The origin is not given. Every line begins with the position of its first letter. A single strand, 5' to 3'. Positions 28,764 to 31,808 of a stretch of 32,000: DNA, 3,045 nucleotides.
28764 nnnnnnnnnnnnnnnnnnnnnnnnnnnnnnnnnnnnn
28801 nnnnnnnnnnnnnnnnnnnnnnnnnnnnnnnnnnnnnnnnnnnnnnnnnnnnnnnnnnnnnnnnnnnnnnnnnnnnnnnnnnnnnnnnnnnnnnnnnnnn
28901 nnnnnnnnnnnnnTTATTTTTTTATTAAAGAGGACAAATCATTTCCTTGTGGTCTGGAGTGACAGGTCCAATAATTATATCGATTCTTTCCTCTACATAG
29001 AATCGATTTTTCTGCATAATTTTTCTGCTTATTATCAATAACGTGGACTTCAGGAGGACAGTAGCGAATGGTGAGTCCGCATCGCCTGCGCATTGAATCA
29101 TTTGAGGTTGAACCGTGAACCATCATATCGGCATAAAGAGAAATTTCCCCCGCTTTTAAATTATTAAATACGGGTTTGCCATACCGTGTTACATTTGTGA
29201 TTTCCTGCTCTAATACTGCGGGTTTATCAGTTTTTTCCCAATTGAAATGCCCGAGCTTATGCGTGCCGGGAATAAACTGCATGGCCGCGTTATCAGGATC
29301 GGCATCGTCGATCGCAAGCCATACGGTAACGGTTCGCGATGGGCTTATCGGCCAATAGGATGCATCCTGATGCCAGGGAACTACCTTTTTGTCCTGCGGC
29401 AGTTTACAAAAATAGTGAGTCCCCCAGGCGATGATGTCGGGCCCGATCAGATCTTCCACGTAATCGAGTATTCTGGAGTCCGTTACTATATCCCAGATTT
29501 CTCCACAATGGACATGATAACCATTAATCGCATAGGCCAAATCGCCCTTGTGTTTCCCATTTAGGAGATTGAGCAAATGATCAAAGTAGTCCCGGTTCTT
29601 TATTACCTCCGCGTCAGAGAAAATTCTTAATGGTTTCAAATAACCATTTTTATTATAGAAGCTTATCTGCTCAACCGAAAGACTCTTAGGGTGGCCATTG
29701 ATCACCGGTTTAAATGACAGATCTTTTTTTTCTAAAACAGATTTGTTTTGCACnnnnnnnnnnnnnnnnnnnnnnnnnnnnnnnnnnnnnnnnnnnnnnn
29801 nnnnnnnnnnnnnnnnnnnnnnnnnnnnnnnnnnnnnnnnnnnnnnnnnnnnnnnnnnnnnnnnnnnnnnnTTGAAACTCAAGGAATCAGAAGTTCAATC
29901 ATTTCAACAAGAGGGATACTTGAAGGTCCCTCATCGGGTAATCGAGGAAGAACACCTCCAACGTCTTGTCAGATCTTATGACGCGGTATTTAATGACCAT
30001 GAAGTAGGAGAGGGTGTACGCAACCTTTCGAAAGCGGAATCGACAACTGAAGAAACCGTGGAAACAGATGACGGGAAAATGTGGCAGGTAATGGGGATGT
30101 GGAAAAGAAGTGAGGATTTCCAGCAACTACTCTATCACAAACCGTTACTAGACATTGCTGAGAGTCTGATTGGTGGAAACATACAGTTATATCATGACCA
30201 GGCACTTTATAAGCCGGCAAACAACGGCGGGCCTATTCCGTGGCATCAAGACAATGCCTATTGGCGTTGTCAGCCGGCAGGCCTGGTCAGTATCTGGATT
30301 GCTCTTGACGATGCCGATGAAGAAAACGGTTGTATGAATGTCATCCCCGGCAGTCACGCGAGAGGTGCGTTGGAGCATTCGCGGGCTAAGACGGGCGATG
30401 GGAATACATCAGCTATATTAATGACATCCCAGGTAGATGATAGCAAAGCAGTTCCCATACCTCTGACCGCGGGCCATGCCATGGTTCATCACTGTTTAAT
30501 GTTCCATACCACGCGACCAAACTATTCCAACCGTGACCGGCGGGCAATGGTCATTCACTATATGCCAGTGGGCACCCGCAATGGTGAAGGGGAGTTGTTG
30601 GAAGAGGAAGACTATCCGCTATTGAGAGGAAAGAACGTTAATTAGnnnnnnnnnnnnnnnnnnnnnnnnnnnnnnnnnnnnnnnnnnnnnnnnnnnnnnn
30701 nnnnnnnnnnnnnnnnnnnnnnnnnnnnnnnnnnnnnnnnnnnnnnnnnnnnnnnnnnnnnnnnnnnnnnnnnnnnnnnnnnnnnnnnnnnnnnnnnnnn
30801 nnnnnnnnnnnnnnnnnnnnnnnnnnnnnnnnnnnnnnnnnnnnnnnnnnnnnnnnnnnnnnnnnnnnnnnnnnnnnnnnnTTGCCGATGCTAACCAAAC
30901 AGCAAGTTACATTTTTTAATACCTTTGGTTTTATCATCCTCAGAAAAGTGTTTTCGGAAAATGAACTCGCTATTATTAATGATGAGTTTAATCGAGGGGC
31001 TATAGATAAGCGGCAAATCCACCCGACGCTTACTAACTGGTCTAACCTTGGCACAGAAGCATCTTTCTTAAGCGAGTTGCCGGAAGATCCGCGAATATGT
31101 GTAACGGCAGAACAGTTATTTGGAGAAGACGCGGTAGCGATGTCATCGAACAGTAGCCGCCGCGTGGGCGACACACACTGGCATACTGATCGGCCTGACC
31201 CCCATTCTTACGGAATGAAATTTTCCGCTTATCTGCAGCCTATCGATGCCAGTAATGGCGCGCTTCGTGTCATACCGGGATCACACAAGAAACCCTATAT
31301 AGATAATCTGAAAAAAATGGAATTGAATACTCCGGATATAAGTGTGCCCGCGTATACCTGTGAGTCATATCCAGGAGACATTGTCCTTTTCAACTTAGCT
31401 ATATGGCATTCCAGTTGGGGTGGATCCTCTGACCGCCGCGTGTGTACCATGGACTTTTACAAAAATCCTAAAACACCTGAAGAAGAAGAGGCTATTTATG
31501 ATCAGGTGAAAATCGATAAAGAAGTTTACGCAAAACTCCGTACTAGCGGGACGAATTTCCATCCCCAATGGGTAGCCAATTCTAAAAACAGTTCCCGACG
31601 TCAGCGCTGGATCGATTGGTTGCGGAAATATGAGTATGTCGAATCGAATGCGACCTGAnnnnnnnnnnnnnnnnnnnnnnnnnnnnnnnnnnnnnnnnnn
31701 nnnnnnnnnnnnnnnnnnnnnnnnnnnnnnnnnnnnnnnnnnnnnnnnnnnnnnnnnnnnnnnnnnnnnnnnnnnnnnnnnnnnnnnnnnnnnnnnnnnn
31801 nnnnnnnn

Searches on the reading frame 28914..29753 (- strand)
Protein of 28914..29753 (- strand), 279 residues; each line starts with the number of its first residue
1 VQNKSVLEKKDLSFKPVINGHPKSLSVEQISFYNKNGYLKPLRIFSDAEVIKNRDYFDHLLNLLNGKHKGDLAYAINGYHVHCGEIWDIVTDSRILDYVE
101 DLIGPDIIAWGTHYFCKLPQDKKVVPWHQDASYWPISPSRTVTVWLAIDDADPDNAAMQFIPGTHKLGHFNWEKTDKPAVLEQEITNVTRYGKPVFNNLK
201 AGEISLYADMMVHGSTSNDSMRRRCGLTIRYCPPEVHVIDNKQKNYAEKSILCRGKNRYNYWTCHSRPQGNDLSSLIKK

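Call 10: search_protein_families(library=pfam, proteins=[window:28914-29753:-])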
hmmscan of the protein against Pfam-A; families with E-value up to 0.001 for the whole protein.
window:28914-29753:- (279 aa): 1 family
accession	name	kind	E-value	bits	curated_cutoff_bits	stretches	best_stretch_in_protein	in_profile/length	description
PF05721.19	PhyH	-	1.4e-25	91.3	22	1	33-224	1-211/213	Phytanoyl-CoA dioxygenase (PhyH)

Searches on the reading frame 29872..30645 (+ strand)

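Call 10: search_protein_families(library=pfam, proteins=[window:29872-30645:+])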
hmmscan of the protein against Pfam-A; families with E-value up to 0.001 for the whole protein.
window:29872-30645:+ (257 aa): 1 family
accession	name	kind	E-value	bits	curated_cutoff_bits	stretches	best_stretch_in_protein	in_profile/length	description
PF05721.19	PhyH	-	8.4e-36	124.7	22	1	11-225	1-213/213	Phytanoyl-CoA dioxygenase (PhyH)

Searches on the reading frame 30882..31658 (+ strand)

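Call 10: search_protein_families(library=pfam, proteins=[window:30882-31658:+])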
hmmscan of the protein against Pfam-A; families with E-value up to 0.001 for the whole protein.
window:30882-31658:+ (258 aa): 1 family
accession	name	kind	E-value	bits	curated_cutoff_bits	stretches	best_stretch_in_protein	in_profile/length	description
PF05721.19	PhyH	-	2.4e-13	51.3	22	1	12-184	1-208/213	Phytanoyl-CoA dioxygenase (PhyH)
